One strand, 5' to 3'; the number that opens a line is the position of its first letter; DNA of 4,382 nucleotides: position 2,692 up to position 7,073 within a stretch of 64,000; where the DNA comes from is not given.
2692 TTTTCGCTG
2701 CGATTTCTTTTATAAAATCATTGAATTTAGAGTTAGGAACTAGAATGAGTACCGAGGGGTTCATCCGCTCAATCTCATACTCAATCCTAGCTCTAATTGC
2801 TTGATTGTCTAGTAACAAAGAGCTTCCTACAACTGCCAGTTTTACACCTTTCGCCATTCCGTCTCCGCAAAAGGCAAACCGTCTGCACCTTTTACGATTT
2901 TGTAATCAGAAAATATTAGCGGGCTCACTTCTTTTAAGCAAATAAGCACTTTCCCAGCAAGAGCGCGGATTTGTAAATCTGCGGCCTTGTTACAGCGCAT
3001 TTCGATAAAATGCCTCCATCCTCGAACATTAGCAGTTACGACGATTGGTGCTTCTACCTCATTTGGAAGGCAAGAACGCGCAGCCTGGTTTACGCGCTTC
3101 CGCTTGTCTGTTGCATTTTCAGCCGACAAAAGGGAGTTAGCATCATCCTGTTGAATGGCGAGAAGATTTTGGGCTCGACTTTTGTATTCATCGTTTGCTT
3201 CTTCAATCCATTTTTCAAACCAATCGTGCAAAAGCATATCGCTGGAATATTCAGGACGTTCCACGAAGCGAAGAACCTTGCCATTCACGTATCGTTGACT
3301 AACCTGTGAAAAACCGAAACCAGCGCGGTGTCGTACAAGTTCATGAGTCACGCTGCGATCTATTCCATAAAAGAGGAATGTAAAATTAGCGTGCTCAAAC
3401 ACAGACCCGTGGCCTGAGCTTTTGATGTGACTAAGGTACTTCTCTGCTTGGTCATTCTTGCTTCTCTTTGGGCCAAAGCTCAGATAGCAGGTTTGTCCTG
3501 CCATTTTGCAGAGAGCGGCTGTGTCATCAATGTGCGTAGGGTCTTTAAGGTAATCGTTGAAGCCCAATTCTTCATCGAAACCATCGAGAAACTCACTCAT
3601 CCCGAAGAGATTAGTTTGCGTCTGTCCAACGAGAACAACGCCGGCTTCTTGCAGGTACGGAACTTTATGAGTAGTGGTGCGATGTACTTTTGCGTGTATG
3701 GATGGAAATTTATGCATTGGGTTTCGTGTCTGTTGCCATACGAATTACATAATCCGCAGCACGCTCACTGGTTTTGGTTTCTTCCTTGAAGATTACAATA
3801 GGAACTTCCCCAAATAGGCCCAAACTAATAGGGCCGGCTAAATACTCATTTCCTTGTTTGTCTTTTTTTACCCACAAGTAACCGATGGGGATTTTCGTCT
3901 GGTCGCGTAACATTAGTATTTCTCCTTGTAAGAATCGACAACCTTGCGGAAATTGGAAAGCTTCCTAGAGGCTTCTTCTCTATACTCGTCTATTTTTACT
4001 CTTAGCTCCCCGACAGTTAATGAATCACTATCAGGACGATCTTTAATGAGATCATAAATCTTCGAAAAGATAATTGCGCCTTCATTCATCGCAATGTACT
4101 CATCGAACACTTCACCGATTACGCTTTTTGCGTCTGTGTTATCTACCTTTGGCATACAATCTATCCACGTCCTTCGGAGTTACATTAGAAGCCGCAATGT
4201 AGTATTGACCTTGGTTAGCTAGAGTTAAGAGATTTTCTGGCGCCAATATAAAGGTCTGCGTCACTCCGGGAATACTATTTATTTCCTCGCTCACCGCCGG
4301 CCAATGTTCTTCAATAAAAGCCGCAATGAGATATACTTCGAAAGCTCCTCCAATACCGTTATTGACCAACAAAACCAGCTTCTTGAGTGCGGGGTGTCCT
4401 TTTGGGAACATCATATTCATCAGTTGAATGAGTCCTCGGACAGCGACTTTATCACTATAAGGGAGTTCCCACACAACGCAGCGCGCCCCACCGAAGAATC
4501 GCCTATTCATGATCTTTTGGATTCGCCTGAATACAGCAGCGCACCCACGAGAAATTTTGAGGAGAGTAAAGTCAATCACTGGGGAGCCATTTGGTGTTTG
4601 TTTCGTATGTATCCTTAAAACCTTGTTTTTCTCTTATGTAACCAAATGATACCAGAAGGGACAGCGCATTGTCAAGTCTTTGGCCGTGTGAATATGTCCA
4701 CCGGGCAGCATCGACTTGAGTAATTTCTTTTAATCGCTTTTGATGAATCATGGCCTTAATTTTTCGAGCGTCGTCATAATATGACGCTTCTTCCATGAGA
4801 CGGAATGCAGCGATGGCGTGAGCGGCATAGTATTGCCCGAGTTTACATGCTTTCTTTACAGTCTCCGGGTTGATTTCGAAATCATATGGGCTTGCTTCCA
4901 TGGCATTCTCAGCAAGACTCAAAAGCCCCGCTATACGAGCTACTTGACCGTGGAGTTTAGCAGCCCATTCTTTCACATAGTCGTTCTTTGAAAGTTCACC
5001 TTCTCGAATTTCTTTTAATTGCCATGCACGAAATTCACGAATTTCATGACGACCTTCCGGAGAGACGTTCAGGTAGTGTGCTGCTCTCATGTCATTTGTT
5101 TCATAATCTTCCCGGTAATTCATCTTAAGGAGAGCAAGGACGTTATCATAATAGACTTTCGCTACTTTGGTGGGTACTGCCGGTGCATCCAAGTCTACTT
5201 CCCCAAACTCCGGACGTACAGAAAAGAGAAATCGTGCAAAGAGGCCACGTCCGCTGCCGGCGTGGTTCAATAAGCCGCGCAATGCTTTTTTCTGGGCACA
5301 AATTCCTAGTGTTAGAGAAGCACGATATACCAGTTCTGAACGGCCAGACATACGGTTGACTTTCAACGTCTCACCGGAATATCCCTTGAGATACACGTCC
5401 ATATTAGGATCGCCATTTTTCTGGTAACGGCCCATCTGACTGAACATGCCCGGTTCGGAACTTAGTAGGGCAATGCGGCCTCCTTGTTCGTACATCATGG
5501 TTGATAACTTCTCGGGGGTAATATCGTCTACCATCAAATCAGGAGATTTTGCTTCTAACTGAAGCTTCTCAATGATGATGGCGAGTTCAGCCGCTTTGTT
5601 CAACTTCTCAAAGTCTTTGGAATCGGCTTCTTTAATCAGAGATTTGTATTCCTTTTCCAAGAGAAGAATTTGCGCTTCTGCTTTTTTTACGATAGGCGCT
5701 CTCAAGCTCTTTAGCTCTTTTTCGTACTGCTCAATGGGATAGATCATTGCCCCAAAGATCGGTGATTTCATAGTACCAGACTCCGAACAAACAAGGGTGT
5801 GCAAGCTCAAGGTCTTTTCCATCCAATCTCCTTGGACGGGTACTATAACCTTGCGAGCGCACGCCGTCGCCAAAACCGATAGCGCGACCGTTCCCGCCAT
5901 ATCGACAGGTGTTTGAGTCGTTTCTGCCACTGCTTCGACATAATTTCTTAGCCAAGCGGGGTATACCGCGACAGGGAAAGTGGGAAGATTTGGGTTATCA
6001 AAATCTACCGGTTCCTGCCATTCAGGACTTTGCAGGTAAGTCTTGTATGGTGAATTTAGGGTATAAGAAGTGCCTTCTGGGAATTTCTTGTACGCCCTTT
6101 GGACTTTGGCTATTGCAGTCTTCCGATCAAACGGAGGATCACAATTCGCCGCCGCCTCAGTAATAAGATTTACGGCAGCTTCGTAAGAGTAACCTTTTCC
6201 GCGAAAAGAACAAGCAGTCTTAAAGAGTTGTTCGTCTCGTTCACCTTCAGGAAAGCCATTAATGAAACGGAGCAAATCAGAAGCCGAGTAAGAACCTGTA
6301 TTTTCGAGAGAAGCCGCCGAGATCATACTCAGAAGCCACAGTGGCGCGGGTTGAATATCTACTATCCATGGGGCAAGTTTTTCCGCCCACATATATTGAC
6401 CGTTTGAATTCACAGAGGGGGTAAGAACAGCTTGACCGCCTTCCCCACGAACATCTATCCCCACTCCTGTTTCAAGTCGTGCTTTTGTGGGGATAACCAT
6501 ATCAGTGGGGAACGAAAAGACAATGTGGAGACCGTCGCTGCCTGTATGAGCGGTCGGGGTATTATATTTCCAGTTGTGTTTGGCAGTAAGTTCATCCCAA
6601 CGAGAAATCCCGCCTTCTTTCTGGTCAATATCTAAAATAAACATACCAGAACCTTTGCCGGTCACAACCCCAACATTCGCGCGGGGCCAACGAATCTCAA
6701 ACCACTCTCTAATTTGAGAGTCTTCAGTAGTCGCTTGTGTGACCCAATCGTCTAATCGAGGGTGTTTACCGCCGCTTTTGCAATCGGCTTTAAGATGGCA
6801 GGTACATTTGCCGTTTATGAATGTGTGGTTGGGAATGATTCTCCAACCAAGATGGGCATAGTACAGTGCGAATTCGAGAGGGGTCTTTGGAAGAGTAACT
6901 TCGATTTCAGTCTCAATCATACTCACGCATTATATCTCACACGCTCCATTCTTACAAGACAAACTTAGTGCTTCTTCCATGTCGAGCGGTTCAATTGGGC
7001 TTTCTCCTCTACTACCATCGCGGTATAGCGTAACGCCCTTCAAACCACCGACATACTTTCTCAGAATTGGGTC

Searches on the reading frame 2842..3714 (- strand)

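Call 75: search_protein_families(library=phrogs, proteins=[window:2842-3714:-], max_evalue=0.00001)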
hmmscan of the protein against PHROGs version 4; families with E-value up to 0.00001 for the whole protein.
window:2842-3714:- (290 aa): 3 families
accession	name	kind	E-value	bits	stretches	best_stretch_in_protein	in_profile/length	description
phrog_85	-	DNA, RNA and nucleotide metabolism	2.8e-48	166.1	1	26-272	373-584/866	thymidylate synthase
phrog_22708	-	DNA, RNA and nucleotide metabolism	2e-20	74.2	1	23-177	5-159/242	thymidylate synthase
phrog_10644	-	DNA, RNA and nucleotide metabolism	3.4e-09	38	1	119-256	8-139/160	thymidylate synthase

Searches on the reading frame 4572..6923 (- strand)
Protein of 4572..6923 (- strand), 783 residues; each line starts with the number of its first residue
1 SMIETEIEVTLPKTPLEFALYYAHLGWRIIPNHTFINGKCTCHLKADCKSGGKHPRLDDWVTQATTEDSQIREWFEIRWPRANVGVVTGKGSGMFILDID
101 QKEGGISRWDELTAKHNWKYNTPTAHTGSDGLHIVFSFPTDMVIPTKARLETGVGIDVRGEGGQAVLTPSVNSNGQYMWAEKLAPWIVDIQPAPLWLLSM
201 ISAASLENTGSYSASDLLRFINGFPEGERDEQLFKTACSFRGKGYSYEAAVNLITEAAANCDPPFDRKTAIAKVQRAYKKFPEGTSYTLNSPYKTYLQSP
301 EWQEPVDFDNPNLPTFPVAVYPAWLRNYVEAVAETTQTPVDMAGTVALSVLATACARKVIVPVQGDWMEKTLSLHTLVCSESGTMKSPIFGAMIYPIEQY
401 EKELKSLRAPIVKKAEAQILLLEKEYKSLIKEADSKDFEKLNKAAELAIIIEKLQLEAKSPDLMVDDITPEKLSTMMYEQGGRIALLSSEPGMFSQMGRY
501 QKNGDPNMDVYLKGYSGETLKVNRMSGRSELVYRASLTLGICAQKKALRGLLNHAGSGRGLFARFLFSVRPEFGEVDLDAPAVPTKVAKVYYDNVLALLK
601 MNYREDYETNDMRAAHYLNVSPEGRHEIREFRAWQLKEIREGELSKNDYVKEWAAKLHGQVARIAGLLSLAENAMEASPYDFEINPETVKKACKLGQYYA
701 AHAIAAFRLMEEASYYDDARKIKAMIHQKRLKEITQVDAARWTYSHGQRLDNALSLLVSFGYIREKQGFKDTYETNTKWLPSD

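Call 75: search_protein_families(library=phrogs, proteins=[window:4572-6923:-], max_evalue=0.00001)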
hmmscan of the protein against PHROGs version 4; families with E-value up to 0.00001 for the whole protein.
window:4572-6923:- (783 aa): 6 families
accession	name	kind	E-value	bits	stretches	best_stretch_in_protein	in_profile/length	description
phrog_2373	-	DNA, RNA and nucleotide metabolism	1.1e-62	213.3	1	298-739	37-464/515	DNA helicase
phrog_3022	-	DNA, RNA and nucleotide metabolism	1.2e-26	94.4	1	19-239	5-214/788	DNA primase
phrog_695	-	DNA, RNA and nucleotide metabolism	5.4e-22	79.3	1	50-375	27-345/704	DNA polymerase/primase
phrog_1156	-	DNA, RNA and nucleotide metabolism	1.5e-21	77.7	1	15-209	13-199/855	DNA primase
phrog_5852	-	DNA, RNA and nucleotide metabolism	1.7e-20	74.3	1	19-188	70-236/242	DNA polymerase/primase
phrog_906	-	DNA, RNA and nucleotide metabolism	1.2e-15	58.3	1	62-209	86-251/872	DNA polymerase/primase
